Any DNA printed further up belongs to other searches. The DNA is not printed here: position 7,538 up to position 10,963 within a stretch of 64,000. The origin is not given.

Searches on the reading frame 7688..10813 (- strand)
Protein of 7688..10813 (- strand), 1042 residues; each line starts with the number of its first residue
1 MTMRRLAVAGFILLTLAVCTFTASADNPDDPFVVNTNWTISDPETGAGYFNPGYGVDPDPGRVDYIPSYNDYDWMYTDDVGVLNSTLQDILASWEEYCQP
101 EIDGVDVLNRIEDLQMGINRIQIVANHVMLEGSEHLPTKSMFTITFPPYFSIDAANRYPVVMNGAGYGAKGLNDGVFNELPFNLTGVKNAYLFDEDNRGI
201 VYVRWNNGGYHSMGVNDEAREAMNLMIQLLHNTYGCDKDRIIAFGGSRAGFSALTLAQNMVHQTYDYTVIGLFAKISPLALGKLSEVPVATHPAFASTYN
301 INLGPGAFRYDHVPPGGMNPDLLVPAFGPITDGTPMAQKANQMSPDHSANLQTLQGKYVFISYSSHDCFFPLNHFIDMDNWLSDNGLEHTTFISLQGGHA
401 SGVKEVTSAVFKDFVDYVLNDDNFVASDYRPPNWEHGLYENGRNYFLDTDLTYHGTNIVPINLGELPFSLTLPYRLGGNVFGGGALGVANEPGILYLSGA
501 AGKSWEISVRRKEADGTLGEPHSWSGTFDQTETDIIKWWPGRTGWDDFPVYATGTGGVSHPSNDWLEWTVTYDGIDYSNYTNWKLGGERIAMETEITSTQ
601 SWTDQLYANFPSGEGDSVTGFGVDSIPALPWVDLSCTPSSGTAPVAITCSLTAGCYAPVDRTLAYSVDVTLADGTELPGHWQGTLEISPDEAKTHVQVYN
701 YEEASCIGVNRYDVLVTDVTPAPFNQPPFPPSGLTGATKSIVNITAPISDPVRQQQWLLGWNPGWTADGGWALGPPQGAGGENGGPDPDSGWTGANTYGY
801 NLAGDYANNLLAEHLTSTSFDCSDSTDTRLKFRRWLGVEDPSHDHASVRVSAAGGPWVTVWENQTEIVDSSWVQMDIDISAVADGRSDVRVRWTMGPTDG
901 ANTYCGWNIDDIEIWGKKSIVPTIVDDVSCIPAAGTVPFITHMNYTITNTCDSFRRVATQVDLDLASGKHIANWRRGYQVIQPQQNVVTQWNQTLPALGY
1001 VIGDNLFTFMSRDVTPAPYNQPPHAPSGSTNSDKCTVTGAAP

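Call 50: search_protein_families(library=pfam, proteins=[window:7688-10813:-], max_evalue=0.01)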
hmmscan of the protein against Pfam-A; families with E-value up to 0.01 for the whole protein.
window:7688-10813:- (1042 aa): 1 family
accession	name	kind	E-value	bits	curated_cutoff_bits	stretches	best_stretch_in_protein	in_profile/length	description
PF20773.4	InhA-like_MAM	-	0.0098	15.9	26.9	0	816-914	53-162/191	Immune inhibitor A-like, MAM domain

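Call 72: search_protein_families(library=ncbifam, proteins=[window:7688-10813:-], max_evalue=1)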
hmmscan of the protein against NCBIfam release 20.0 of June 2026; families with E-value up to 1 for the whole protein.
window:7688-10813:- (1042 aa): 1 family
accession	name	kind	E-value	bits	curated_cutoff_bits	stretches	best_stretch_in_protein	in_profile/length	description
NF038128.1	choice_anch_J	domain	0.00033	20.9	30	1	809-914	59-162/162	choice-of-anchor J domain-containing protein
